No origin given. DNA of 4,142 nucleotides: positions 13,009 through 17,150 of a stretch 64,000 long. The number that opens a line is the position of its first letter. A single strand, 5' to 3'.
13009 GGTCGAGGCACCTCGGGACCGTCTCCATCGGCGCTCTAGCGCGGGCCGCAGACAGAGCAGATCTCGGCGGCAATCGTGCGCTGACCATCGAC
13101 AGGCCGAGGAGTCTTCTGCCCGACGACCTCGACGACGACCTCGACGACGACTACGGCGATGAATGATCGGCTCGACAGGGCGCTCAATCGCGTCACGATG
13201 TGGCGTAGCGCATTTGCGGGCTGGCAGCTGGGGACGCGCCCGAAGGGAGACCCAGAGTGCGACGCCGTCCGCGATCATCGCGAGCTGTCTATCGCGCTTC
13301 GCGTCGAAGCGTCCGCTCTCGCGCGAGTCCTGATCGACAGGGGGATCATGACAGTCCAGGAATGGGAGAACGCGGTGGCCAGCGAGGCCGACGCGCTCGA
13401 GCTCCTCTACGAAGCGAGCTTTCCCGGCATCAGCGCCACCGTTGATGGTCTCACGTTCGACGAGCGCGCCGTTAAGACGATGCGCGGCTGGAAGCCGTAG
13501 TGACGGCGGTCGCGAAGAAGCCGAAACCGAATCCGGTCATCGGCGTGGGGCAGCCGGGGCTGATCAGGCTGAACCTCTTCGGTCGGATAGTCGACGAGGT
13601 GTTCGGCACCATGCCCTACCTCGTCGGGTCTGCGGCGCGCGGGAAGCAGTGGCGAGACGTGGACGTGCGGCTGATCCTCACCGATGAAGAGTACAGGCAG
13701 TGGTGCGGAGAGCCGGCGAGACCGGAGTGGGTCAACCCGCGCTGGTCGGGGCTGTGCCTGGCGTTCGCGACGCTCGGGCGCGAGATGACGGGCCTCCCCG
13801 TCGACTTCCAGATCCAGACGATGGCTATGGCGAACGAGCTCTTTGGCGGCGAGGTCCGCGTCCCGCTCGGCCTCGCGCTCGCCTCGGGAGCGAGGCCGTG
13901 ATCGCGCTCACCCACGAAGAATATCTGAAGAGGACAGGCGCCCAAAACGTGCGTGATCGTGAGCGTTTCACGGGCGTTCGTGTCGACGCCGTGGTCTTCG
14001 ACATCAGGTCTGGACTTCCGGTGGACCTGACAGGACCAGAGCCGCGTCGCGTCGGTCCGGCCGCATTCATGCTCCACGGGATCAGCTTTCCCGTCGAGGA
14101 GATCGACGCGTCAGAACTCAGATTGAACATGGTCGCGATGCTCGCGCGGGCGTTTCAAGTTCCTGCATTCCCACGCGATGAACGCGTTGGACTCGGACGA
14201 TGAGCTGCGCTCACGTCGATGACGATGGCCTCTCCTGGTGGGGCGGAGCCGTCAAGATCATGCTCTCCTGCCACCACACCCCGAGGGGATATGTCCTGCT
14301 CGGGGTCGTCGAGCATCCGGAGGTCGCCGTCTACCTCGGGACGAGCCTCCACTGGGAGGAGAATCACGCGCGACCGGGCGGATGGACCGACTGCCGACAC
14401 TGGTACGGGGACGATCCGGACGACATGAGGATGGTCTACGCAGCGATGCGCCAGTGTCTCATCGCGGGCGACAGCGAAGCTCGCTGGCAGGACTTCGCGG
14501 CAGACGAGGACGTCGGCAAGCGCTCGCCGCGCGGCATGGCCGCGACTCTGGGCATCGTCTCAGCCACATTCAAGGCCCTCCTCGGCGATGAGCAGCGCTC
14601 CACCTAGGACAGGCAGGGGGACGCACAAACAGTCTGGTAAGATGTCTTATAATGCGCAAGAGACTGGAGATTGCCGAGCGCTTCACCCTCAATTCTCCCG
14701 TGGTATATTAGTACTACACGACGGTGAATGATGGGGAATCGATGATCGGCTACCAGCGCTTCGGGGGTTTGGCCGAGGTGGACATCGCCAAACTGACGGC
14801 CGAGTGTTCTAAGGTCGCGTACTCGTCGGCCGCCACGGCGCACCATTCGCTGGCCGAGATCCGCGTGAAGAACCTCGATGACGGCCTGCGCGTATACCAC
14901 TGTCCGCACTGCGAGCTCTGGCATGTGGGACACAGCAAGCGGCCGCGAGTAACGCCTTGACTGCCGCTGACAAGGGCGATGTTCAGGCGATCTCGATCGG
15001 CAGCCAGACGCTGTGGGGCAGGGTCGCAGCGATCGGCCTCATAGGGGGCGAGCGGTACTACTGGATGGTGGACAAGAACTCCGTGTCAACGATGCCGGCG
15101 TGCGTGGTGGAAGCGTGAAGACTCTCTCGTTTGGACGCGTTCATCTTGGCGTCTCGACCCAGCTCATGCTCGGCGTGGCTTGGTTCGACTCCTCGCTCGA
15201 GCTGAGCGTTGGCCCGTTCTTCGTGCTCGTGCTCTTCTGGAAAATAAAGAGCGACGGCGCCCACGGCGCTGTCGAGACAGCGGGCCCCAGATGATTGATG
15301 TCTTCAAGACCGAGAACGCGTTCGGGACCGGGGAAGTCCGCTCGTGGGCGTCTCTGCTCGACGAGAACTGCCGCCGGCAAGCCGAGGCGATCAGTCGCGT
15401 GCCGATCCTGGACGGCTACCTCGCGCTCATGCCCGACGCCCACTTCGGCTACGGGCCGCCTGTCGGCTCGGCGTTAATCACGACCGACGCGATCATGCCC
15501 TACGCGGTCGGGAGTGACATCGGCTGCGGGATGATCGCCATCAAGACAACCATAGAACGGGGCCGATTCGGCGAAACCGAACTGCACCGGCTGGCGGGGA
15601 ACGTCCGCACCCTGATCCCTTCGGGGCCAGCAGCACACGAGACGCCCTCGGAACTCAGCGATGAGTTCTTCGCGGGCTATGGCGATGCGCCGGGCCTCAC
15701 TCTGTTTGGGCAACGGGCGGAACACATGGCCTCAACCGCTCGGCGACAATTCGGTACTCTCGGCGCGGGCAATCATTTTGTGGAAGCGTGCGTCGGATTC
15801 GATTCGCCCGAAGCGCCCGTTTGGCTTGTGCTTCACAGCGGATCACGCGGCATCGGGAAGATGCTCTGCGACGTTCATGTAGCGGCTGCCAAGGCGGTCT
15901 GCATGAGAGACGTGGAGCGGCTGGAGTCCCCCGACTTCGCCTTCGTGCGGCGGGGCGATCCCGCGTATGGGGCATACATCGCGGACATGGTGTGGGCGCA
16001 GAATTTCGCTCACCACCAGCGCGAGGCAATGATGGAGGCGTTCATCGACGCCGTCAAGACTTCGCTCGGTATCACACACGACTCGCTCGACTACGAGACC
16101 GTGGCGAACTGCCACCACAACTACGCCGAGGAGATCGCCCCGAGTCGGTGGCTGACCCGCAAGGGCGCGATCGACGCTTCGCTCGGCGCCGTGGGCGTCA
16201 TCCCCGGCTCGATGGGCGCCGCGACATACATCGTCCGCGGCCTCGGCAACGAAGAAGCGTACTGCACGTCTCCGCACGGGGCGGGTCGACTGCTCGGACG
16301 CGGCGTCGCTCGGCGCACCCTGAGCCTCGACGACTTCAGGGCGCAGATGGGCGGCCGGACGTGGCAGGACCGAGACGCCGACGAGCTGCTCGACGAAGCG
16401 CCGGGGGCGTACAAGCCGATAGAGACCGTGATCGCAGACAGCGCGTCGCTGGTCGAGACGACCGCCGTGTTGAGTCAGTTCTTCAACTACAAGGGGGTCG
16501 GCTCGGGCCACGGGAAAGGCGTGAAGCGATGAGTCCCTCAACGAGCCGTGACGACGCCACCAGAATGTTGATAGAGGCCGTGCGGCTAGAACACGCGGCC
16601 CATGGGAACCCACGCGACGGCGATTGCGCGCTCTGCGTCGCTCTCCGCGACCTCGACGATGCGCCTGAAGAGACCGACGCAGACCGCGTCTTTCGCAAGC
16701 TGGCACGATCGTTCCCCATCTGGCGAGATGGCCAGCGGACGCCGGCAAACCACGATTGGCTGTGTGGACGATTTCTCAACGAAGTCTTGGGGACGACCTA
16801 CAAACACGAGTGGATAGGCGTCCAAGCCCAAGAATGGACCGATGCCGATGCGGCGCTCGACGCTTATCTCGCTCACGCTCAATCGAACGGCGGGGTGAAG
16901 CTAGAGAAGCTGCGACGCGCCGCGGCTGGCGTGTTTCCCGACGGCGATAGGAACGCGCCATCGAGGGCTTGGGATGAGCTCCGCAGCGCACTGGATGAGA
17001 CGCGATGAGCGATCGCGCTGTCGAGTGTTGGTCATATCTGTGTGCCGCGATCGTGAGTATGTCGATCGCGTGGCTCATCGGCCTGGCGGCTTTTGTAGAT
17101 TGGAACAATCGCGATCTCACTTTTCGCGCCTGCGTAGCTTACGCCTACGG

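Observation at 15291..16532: Phage-encoded RtcB RNA ligase, a candidate counter-defence against tRNA- or RNA-cleaving host systems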

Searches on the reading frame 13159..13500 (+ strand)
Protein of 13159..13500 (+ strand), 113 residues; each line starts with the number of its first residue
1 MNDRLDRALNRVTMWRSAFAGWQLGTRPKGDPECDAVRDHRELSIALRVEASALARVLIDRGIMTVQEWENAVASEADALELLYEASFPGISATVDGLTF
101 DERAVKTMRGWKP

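Call 15: search_protein_families(library=pfam, proteins=[window:13159-13500:+], max_evalue=0.01)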
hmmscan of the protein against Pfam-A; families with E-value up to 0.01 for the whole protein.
window:13159-13500:+ (113 aa): 0 families

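Call 45: search_protein_families(library=phrogs, proteins=[window:13159-13500:+], max_evalue=0.01)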
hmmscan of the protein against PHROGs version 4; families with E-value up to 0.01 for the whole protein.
window:13159-13500:+ (113 aa): 0 families

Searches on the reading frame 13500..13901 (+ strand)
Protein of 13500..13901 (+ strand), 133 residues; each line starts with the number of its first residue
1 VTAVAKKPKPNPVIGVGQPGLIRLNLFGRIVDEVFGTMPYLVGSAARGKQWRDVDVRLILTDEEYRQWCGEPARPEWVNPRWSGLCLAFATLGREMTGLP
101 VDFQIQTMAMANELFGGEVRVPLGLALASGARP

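Call 15: search_protein_families(library=pfam, proteins=[window:13500-13901:+], max_evalue=0.01)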
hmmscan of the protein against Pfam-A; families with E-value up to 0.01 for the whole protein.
window:13500-13901:+ (133 aa): 0 families

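Call 45: search_protein_families(library=phrogs, proteins=[window:13500-13901:+], max_evalue=0.01)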
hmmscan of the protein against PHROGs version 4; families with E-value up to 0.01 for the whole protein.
window:13500-13901:+ (133 aa): 0 families

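Call 59: find_homologous_proteins(query=window:13500-13901:+, max_evalue=0.001)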
Query window:13500-13901:+ (133 aa): 1556 proteins with E <= 0.001 among 1592 candidates; the best 120 are listed.
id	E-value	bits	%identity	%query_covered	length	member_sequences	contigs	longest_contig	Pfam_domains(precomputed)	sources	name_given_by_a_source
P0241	5.6e-85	300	100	100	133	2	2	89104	-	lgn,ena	-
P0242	1.0e-45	173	66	85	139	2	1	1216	-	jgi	jgi:hypothetical protein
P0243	7.1e-43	164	60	92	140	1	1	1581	-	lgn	-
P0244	7.2e-40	154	61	88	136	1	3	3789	-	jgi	jgi:hypothetical protein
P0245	1.1e-39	154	62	88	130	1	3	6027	-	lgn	-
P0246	4.4e-39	152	59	89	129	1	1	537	-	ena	-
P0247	1.1e-38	150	60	89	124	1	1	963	-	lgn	-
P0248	3.4e-38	149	59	86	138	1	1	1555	-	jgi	jgi:hypothetical protein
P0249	3.5e-38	149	62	85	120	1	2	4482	-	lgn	-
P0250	3.8e-38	149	62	84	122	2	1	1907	-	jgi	jgi:hypothetical protein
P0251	1.0e-37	147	59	88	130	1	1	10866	-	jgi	jgi:hypothetical protein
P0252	1.2e-37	147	60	89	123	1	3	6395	-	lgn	-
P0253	1.6e-37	147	61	83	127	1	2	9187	-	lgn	-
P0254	2.1e-37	146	61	82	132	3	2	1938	-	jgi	jgi:hypothetical protein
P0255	2.3e-37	146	54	95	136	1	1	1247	-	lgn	-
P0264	1.1e-35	141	56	88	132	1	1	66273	-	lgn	-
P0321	3.7e-32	129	55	85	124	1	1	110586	-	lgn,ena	-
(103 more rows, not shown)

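Call 64: search_solved_structures(query=A2, max_evalue=1, show_alignments=2)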
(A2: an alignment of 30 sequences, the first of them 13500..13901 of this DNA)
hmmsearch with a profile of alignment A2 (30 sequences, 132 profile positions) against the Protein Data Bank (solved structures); distinct sequences matched with E-value up to 1: 1.
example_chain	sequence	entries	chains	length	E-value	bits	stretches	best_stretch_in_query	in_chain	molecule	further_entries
1xea_A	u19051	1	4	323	0.32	14.1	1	27-60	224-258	Oxidoreductase, Gfo/Idh/MocA family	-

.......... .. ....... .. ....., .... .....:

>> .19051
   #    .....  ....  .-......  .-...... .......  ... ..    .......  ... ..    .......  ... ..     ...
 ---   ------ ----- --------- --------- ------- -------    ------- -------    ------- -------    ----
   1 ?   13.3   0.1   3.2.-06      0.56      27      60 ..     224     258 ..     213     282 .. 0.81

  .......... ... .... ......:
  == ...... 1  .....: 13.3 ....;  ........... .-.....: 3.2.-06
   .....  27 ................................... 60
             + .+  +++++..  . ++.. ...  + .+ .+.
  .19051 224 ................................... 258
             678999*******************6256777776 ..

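Call 65: search_protein_families(library=pfam, alignment_id=A2, max_evalue=1)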
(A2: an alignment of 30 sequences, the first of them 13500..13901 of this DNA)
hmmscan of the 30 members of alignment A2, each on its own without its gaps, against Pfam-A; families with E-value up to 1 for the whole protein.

A. member 1, window:13500-13901:+ (133 aa): 1 family
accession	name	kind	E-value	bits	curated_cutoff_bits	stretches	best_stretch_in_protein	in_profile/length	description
PF18765.7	Polbeta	-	0.35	11.5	26.9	1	40-63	17-42/93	Polymerase beta, Nucleotidyltransferase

B. families by the number of members that match (of 30 scanned): 5 families
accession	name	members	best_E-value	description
PF18765.7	Polbeta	9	0.0017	Polymerase beta, Nucleotidyltransferase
PF01909.29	NTP_transf_2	4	0.0047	Nucleotidyltransferase domain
PF20655.3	Vps52_C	1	0.0022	Vps52, C-terminal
PF16797.11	Fungal_KA1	1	0.14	Fungal kinase associated-1 domain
PF25767.1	ARM_TBCD_2nd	1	0.15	Tubulin-specific chaperone D-like, ARM repeats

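Call 70: predict_structure(alignment_id=A2)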
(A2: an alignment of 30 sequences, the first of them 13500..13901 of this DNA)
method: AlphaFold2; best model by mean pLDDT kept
length: 133 residues; sequences in the alignment: 30
mean_pLDDT: 88.6   pTM: 0.81
mean pLDDT of the five models: 88.6, 88.3, 87.1, 86.7, 85.7
residues with pLDDT >= 90: 89; 70-90: 32; 50-70: 7; < 50: 5
segments of 3 or more residues with pLDDT < 50: 129-133
pLDDT, mean of each block of 10 residues (from residue 1): 72 87 95 96 84 91 97 95 98 97 96 90 69 40
secondary structure, 60 per line:
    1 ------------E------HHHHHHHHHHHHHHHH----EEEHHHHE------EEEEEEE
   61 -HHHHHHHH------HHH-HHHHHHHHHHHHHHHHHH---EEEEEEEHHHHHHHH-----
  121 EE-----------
elements in order: H20-35 E40-42 H43-46 E54-60 H62-69 H80-97 E101-107 H108-115

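Call 74: fold_search(model_id=the predicted structure, library=pdb)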
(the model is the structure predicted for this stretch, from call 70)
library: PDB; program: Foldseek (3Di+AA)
matches with E <= 10: 423; with E <= 0.001: 0
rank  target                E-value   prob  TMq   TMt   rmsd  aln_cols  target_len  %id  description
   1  1ega_A                3.5e-02  0.87  0.38  0.20   5.6       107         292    9  CRYSTAL STRUCTURE OF A WIDELY CONSERVED GTPASE ERA (released 1999-07-12)
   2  2rff                  7.2e-02  0.84  0.42  0.49   4.2       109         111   16  Crystal structure of a putative nucleotidyltransferase (NP_343093.1) from Sulfolobus solfataricus at 1.40 A resolution (released 2007-10-16)
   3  1ega_B                8.7e-02  0.80  0.39  0.21   5.3       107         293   10  CRYSTAL STRUCTURE OF A WIDELY CONSERVED GTPASE ERA (released 1999-07-12)
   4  7pnt_C                2.0e-01  0.84  0.39  0.39   3.3        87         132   15  Assembly intermediate of mouse mitochondrial ribosome small subunit without mS37 in complex with RbfA and Tfb1m (released 2022-06-15)
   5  3j9m_AC               2.0e-01  0.72  0.35  0.35   4.1        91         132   12  Structure of the human mitochondrial ribosome (class 1) (released 2015-04-15)
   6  7c1o                  2.3e-01  0.28  0.30  0.17   8.3       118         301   12  Crystal structure of Aquifex aeolicus Era Y63A bound to GDP.AlF4- (released 2021-05-12)
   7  4tps_B                2.4e-01  0.38  0.32  0.45   4.5        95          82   16  Sporulation Inhibitor of DNA Replication, SirA, in complex with Domain I of DnaA (released 2014-07-30)
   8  7nhn_d                3.0e-01  0.82  0.42  0.29   3.1        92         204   11  VgaL, an antibiotic resistance ABCF, in complex with 70S ribosome from Listeria monocytogenes (released 2021-05-05)
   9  7ae9_F                3.0e-01  0.57  0.44  0.43   4.8       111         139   14  Crystal structure of mono-AMPylated HEPN(R46E) toxin in complex with MNT antitoxin (released 2020-12-30)
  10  1fjg_C                3.2e-01  0.35  0.38  0.26   6.6       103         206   16  STRUCTURE OF THE THERMUS THERMOPHILUS 30S RIBOSOMAL SUBUNIT IN COMPLEX WITH THE ANTIBIOTICS STREPTOMYCIN, SPECTINOMYCI (released 2000-09-25)
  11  6s81_C                3.2e-01  0.20  0.30  0.13   7.4       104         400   16  Crystal structure of methionine adenosyltransferase from Pyrococcus furiosus (released 2020-02-05)
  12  1no5_B                3.4e-01  0.57  0.44  0.54   4.5       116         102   16  Structure of HI0073 from Haemophilus influenzae, the nucleotide binding domain of the HI0073/HI0074 two protein nucleo (released 2004-03-16)
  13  6s81_A                3.6e-01  0.18  0.29  0.13   7.5       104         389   16  Crystal structure of methionine adenosyltransferase from Pyrococcus furiosus (released 2020-02-05)
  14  5luh_B                4.1e-01  0.47  0.30  0.16   2.9        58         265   21  AadA E87Q in complex with ATP, calcium and streptomycin (released 2018-01-17)
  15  7aer_A                4.1e-01  0.23  0.31  0.33   5.2       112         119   10  Rebuilt and re-refined PDB entry 5yep: tri-AMPylated Shewanella oneidensis HEPN toxin in complex with MNT antitoxin (released 2020-12-30)
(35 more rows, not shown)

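Call 78: search_dna_similar(query=window:13500-13901:+, collection=phages, mode=protein, max_rows=40, rows=spread)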
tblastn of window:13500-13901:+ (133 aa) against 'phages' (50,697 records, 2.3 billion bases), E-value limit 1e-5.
Records with a match: 8; places in all: 8; records where one place covers at least 80% of the query: 4.
Best place of each record, by identity: <60% 8.
By first word of the organism name: Arthrobacter 3; Ralstonia 2; Microbacterium 2; Bacteriophage 1.
By host as written in the record: - 3; Arthrobacter globiformis NRRL B-2979 2; Microbacterium paraoxydans NRRL B-14843 2; Arthrobacter globiformis B-2979 1.
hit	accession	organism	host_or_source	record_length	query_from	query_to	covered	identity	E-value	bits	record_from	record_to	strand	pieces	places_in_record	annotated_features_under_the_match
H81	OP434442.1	Arthrobacter phage RadFad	Arthrobacter globiformis B-2979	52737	7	123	88%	49.6%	4e-30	118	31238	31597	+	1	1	51: nucleotidyl transferase | 50: hypothetical protein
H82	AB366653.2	Ralstonia phage phiRSL1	-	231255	8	129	92%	36.2%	4e-12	67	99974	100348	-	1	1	hypothetical protein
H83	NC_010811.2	Ralstonia phage phiRSL1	-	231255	8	129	92%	36.2%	4e-12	67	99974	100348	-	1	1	hypothetical protein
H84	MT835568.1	Bacteriophage sp.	human fecal samples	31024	19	125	80%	39.1%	1e-7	54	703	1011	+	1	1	record has no annotation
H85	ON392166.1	Arthrobacter phage Cole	Arthrobacter globiformis NRRL B-2979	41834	39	125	65%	43.2%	1e-11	66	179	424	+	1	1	1: nucleotidyl transferase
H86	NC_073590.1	Arthrobacter phage Cole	Arthrobacter globiformis NRRL B-2979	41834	39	125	65%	43.2%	1e-11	66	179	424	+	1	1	1: nucleotidyl transferase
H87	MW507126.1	Microbacterium phage Shocker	Microbacterium paraoxydans NRRL B-14843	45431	24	125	77%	35.8%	2e-7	54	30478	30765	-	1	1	41: nucleotidyltransferase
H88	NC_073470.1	Microbacterium phage Shocker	Microbacterium paraoxydans NRRL B-14843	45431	24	125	77%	35.8%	2e-7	54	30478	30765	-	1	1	41: nucleotidyltransferase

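Call 80: get_annotated_region(hit=H81, flank=8000)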
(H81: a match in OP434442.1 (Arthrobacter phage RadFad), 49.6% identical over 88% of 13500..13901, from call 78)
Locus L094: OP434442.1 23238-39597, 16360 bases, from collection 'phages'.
description: Arthrobacter phage RadFad, complete genome.
organism: Arthrobacter phage RadFad (NCBI taxid 2985313)
taxonomy: Viruses; Duplodnaviria; Heunggongvirae; Uroviricota; Caudoviricetes
host: Arthrobacter globiformis B-2979; source: soil; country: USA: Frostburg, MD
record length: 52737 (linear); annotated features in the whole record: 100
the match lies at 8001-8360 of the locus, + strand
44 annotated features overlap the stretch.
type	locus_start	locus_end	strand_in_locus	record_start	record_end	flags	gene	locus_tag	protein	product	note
CDS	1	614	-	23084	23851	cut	34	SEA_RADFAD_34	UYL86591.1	esterase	-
CDS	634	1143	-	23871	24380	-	35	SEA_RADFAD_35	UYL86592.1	hypothetical protein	-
CDS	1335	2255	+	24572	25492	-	36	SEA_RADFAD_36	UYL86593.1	tyrosine recombinase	-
CDS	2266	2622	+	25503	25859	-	37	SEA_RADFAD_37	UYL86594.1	hypothetical protein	-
CDS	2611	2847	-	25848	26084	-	38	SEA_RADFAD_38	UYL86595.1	helix-turn-helix DNA binding domain protein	-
CDS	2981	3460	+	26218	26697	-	39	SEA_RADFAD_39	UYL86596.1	HNH endonuclease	-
CDS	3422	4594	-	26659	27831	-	40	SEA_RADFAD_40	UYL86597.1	tyrosine recombinase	-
CDS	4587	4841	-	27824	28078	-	41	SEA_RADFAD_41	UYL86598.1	hypothetical protein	-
CDS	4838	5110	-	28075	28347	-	42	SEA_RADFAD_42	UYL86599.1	hypothetical protein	-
CDS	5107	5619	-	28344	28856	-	43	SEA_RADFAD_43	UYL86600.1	hypothetical protein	-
CDS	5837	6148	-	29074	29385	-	44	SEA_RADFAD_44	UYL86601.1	hypothetical protein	-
CDS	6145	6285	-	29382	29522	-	45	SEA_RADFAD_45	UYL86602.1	hypothetical protein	-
CDS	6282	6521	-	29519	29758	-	46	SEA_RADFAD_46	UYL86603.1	hypothetical protein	-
CDS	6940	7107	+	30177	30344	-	47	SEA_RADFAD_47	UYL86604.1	hypothetical protein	-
CDS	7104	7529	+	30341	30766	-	48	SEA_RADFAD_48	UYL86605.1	hypothetical protein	-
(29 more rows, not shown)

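Call 81: find_encoding_contigs(protein=P0264, flank=10000, max_places=1)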
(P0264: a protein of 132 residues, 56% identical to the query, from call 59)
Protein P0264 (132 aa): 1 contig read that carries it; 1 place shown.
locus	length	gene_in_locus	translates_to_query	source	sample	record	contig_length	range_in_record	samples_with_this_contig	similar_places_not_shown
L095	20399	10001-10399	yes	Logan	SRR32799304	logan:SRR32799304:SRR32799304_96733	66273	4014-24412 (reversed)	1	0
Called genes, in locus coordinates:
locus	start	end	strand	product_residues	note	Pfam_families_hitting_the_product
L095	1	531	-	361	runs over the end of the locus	PF17989:ALP_N, PF21522:MreB-like_C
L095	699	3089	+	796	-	-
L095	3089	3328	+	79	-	-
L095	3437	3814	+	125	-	-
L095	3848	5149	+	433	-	-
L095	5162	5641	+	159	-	-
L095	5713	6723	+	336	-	PF25209:Phage_capsid_4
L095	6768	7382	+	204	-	-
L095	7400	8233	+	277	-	-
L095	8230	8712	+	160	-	-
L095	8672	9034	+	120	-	-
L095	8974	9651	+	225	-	-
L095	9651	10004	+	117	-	-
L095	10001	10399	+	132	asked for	-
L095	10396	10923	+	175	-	-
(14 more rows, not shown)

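Call 82: find_encoding_contigs(protein=P0321, flank=10000, max_places=1)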
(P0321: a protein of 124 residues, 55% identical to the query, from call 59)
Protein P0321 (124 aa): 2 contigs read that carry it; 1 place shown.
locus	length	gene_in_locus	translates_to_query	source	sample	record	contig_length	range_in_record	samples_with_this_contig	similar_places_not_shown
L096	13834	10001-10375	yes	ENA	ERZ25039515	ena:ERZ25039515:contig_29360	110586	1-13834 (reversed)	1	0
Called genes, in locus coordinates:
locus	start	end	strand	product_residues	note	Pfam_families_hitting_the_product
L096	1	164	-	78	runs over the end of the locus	-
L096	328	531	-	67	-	-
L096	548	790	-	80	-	-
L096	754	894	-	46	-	-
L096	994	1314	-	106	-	PF26991:DUF8317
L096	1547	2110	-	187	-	-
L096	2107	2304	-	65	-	-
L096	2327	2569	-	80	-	-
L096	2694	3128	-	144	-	-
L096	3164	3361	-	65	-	-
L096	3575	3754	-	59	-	-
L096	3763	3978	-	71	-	-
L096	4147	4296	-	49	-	-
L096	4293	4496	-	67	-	-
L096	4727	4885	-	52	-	-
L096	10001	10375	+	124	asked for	-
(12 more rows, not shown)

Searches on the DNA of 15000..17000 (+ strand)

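Call 6: search_dna_similar(query=window:15000-17000:+, collection=phages, mode=near, max_rows=30)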
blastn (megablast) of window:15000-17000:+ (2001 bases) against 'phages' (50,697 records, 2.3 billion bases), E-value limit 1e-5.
No match.
